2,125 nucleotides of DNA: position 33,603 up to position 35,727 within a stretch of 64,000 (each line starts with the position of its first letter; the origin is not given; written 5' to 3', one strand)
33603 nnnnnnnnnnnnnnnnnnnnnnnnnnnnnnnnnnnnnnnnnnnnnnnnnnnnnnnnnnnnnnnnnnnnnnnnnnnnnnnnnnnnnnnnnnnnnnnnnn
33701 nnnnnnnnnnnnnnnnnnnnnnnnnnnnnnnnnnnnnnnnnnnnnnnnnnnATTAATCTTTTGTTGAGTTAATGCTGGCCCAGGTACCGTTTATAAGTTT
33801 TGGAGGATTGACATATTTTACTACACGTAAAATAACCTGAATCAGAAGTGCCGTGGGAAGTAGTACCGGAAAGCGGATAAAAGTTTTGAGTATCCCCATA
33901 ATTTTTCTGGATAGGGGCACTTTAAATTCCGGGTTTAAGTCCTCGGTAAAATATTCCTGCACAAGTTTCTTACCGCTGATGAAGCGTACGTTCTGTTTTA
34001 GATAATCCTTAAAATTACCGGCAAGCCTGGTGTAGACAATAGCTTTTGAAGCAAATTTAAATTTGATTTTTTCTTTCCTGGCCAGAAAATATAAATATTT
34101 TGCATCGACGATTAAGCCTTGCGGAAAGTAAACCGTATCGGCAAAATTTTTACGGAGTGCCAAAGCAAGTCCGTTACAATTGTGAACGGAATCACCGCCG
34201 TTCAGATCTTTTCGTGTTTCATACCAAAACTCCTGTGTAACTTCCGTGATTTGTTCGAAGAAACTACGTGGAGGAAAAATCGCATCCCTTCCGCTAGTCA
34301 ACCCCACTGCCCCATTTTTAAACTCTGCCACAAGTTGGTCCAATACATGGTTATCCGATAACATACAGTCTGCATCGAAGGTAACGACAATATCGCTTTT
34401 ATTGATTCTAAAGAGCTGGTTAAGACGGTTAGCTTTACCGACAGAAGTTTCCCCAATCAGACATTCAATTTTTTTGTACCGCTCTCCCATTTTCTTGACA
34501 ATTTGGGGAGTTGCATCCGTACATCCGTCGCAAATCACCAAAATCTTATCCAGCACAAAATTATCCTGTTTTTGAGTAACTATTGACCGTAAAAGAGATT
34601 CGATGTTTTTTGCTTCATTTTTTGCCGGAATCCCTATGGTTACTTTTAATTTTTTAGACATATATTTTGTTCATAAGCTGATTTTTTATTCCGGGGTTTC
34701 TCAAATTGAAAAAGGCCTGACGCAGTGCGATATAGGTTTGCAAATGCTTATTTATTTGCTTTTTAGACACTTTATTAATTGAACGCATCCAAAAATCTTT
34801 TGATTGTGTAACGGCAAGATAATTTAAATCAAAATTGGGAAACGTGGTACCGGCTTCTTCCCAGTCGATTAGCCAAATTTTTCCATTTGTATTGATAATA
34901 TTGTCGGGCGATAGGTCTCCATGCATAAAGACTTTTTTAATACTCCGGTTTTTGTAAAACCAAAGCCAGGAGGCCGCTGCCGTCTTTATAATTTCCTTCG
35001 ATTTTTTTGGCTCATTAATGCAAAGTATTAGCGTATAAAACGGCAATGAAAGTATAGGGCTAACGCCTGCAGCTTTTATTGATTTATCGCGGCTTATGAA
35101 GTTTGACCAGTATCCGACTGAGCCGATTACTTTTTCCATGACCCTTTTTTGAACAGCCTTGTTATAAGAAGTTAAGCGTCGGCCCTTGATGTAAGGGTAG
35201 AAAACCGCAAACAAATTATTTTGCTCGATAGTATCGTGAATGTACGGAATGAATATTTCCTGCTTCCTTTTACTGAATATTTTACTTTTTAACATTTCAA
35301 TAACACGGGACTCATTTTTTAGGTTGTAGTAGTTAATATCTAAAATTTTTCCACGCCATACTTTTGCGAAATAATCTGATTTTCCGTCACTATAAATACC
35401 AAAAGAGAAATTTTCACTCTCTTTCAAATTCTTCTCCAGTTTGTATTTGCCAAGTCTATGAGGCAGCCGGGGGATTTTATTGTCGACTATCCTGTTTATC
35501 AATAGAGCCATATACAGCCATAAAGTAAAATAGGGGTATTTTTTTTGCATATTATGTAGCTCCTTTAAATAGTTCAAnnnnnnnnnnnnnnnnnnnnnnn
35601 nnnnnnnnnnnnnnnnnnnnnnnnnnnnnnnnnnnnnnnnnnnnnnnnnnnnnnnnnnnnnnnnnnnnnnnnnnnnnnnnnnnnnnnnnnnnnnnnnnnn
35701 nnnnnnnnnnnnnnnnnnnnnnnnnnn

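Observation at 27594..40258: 12.7-kb co-directional glycosylation operon next to PT-rich surface proteins: possible protein O-glycosylation (Ppm1+PMT-like logic)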

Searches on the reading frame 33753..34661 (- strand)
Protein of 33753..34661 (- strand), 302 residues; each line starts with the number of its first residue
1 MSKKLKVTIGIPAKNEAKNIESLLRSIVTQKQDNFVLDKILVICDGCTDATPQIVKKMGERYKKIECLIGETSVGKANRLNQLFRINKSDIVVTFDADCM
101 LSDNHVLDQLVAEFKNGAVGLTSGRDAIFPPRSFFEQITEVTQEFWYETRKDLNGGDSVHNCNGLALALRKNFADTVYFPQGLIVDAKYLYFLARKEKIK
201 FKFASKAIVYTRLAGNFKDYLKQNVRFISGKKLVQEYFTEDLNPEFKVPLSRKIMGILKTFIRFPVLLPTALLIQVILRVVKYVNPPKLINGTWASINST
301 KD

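Call 3: search_protein_families(library=pfam, proteins=[window:33753-34661:-], max_evalue=0.01)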
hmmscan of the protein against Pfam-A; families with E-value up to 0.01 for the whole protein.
window:33753-34661:- (302 aa): 5 families
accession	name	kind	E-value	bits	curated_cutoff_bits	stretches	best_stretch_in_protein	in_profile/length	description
PF00535.33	Glycos_transf_2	-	9.2e-21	74.9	23.3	1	8-172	1-162/168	Glycosyl transferase family 2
PF13641.12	Glyco_tranf_2_3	-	3.8e-13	50.4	27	1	7-226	3-226/230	Glycosyltransferase like family 2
PF13632.12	Glyco_trans_2_3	-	0.00041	20.7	27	1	91-267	1-169/198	Glycosyl transferase family group 2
PF13704.12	Glyco_tranf_2_4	-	0.00084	20.2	27.5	1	22-101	5-84/98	Glycosyl transferase family 2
PF13506.12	Glyco_transf_21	-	0.0035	17.3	21.7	1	76-172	18-112/174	Glycosyl transferase family 21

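Call 6: search_protein_families(library=ncbifam, proteins=[window:33753-34661:-], max_evalue=0.1)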
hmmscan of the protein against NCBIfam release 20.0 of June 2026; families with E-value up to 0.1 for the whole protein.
window:33753-34661:- (302 aa): 20 families
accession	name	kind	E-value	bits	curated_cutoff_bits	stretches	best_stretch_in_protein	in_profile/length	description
TIGR03937.1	PgaC_IcaA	equivalog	7.5e-15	54.8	422.3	1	5-124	45-161/407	poly-beta-1,6-N-acetyl-D-glucosamine synthase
NF010496.0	PRK13915.1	equivalog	2.4e-10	40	262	1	4-114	30-142/307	glucosyl-3-phosphoglycerate synthase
TIGR03965.1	mycofact_glyco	equivalog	1.2e-09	37.6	280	1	5-125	74-190/467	mycofactocin biosynthesis glycosyltransferase MftF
TIGR04283.1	glyco_like_mftF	equivalog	3.1e-07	30.2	182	1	8-114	2-97/221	TIGR04283 family arsenosugar biosynthesis glycosyltransferase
TIGR03111.1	glyc2_xrt_Gpos1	hypoth_equivalog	1.3e-06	27.5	363.95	1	6-117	50-159/439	TIGR03111 family XrtG-associated glycosyltransferase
NF007482.0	PRK10073.1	equivalog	1.5e-06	27.5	423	1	1-102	2-99/334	glycosyltransferase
NF041875.1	EPS_EpsD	equivalog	1.7e-06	27.7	370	1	9-109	3-99/325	exopolysaccharide biosynthesis glycosyltransferase EpsD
NF047588.1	GlcsyltransPgfSStrep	equivalog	3.2e-06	26.6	500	1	5-118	1-114/308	glycosyltransferase PgfS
NF047683.1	TeichurnBiosyTuaG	equivalog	6.5e-06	26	400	1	3-110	4-108/252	teichuronic acid biosynthesis protein TuaG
TIGR04182.1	glyco_TIGR04182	equivalog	2.2e-05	24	325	1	6-117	1-100/293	S-layer glycoprotein N-glycosyltransferase AglJ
NF038302.1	EPS_HpsE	equivalog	3.9e-05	22.8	300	1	6-116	2-114/307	hormogonium polysaccharide biosynthesis glycosyltransferase HpsE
TIGR03469.1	HpnB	hypoth_equivalog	9.4e-05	21.6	379.25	1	6-71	45-111/386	hopene-associated glycosyltransferase HpnB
TIGR04242.1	nodulat_NodC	equivalog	0.00012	21.2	550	1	7-124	50-166/395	chitooligosaccharide synthase NodC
NF007986.1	PRK10714.1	equivalog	0.00015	20.9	529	1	6-114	7-115/316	undecaprenyl-phosphate 4-deoxy-4-formamido-L-arabinose transferase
NF041865.1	EpsU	equivalog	0.00019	20.6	700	1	3-148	37-181/394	exopolysaccharide biosynthesis GT2 family glycosyltransferase EpsU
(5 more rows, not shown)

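Call 73: search_solved_structures(query=window:33753-34661:-, max_evalue=0.01)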
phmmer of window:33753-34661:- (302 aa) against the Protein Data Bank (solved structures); distinct sequences matched with E-value up to 0.01: 6.
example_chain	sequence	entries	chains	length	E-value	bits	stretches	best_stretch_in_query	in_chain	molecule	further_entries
6yv7_B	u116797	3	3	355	4.3e-07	32.9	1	6-120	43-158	Glycosyl transferase, family 2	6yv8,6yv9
6yv7_A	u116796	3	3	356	4.3e-07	32.9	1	6-120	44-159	Glycosyl transferase, family 2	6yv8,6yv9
9bhc_C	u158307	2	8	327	0.0017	21.1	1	6-117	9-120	Undecaprenyl-phosphate 4-deoxy-4-formamido-L-arabinose transferase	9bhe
8vxh_A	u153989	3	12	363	0.0021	20.8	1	6-117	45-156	Undecaprenyl-phosphate 4-deoxy-4-formamido-L-arabinose transferase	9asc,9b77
5mlz_A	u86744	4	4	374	0.0046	19.7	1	4-118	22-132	Dolichol monophosphate mannose synthase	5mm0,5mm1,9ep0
6p61_A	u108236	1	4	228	0.0049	19.6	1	3-106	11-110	Glycosyltransferase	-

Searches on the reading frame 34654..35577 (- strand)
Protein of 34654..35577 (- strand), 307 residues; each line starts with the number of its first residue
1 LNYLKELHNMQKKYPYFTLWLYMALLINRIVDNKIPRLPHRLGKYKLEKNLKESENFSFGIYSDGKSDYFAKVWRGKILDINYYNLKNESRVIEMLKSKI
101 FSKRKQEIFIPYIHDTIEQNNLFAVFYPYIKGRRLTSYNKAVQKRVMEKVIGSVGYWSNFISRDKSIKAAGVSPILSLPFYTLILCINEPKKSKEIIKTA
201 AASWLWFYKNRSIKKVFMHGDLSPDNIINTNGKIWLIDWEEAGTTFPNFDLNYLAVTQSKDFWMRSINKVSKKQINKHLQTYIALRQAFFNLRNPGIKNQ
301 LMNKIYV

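Call 3: search_protein_families(library=pfam, proteins=[window:34654-35577:-], max_evalue=0.01)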
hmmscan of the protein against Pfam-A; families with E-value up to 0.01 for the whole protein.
window:34654-35577:- (307 aa): 4 families
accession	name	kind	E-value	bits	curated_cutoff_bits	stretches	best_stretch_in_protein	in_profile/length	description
PF01636.29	APH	-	2.3e-08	34.5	23.2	1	196-256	147-211/239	Phosphotransferase enzyme family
PF01633.27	Choline_kinase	-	2.7e-06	27.4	29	1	207-260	154-209/300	Choline/ethanolamine kinase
PF19974.5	TCAD9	-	0.00023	20.9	40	1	217-256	299-339/429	Ternary complex associated domain 9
PF01163.29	RIO1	-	0.00033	20.8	22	1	214-242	123-151/187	RIO domain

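Call 6: search_protein_families(library=ncbifam, proteins=[window:34654-35577:-], max_evalue=0.1)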
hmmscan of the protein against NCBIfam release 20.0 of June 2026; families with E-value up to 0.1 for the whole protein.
window:34654-35577:- (307 aa): 18 families
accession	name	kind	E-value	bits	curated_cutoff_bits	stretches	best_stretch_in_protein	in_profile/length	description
TIGR02721.1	ycfN_thiK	equivalog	6.1e-07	28.8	299.45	1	196-274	127-205/256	thiamine kinase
NF041256.1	GntI_guanitoxin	equivalog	8.1e-06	25.3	357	1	214-259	174-218/282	guanitoxin biosynthesis pre-guanitoxin N-oxide kinase GntI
TIGR02906.1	spore_CotS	subfamily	0.0001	21.4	172.7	1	205-256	178-229/314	CotS family spore coat protein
NF038156.1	lant_syn_V_LxmK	equivalog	0.00038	19.6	315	1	211-251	187-227/347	class V lanthionine synthetase subunit LxmK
TIGR02904.1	spore_ysxE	equivalog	0.00049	19.4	263.55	1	210-252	191-234/309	spore coat protein YsxE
NF011462.0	PRK14879.1-3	equivalog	0.00058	19.7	174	1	195-239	81-125/192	Kae1-associated kinase Bud32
TIGR03724.2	arch_bud32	equivalog_domain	0.00095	18.7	125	1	216-239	105-128/193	KEOPS complex kinase/ATPase Bud32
NF011464.0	PRK14879.1-7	equivalog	0.0011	18.7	246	0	217-242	124-149/221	Kae1-associated kinase Bud32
NF046102.1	CellCycRegCcrZ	equivalog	0.0023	17.4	400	1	215-255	153-194/260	cell cycle regulator CcrZ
NF011461.0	PRK14879.1-2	equivalog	0.0061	16.4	372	0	217-245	121-149/225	Kae1-associated kinase Bud32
TIGR02172.1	Fb_sc_TIGR02172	paralog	0.0074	16.1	228.2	1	215-282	153-222/226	TIGR02172 family protein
NF033068.1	APH_3p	equivalog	0.0093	15.5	205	1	201-245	159-206/255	APH(3') family aminoglycoside O-phosphotransferase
NF007620.0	PRK10271.1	equivalog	0.013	15.1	206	1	211-246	159-194/274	thiamine kinase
NF002475.0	PRK01723.1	equivalog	0.015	14.3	142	1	217-289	164-235/241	3-deoxy-D-manno-octulosonic acid kinase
NF041310.1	Prot_Kin_Rio1_Halo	equivalog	0.022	14.2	480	1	208-247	204-243/273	serine/threonine-protein kinase Rio1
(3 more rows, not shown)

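Call 74: search_solved_structures(query=window:34654-35577:-, max_evalue=0.1)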
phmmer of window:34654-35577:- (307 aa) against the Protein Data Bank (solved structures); distinct sequences matched with E-value up to 0.1: 5.
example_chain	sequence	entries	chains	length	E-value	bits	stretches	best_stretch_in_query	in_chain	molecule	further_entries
4r77_B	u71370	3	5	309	0.0011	21.5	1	192-255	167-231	Choline kinase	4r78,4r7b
3c5i_A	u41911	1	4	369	0.0013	21.3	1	214-266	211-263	Choline kinase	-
3fi8_A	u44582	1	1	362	0.0063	19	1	213-261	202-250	Choline kinase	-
6yxs_A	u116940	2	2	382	0.0069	18.9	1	213-261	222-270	Choline kinase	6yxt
3dxq_A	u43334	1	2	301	0.045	16.2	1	218-257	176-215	choline/ethanolamine kinase family protein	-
